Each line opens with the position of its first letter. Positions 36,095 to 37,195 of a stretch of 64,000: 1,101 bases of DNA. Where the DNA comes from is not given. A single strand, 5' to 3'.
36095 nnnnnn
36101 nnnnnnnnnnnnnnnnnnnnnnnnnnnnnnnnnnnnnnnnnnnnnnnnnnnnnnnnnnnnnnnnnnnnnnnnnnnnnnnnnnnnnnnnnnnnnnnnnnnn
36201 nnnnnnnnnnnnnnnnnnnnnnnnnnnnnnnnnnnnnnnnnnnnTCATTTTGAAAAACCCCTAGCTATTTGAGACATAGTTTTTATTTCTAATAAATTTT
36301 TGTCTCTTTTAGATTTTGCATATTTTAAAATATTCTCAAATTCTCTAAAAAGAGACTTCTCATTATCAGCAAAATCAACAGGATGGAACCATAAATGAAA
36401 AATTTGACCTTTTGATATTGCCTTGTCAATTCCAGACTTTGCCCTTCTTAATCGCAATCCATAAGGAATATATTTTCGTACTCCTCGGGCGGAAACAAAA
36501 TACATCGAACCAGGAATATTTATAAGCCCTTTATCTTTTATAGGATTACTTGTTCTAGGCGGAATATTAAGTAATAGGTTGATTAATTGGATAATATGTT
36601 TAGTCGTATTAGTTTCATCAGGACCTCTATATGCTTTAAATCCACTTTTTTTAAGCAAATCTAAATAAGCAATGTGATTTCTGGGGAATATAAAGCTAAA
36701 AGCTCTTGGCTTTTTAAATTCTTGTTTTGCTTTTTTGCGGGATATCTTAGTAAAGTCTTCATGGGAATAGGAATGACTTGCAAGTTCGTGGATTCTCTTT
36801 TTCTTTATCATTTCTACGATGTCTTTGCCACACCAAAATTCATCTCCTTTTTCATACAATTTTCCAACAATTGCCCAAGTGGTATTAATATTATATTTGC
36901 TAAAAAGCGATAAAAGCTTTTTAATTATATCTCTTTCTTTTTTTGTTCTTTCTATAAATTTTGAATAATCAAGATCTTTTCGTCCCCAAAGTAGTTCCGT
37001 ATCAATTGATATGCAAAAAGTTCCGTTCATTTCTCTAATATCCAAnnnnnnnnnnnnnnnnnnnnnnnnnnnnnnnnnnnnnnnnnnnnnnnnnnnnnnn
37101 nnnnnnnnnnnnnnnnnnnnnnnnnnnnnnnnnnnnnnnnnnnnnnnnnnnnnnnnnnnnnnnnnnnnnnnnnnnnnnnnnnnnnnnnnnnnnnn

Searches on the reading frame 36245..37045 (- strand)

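Call 8: search_protein_families(library=pfam, proteins=[window:36245-37045:-], max_evalue=0.00001)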
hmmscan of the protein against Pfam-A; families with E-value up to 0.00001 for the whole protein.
window:36245-37045:- (266 aa): 1 family
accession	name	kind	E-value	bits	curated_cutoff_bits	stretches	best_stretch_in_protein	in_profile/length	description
PF01522.26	Polysacc_deac_1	-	1.2e-09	38.6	23.1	1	39-112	19-85/124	Polysaccharide deacetylase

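Call 32: search_protein_families(library=ncbifam, proteins=[window:36245-37045:-], max_evalue=0.000001)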
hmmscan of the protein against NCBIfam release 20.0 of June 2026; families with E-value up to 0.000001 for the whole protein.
window:36245-37045:- (266 aa): 0 families
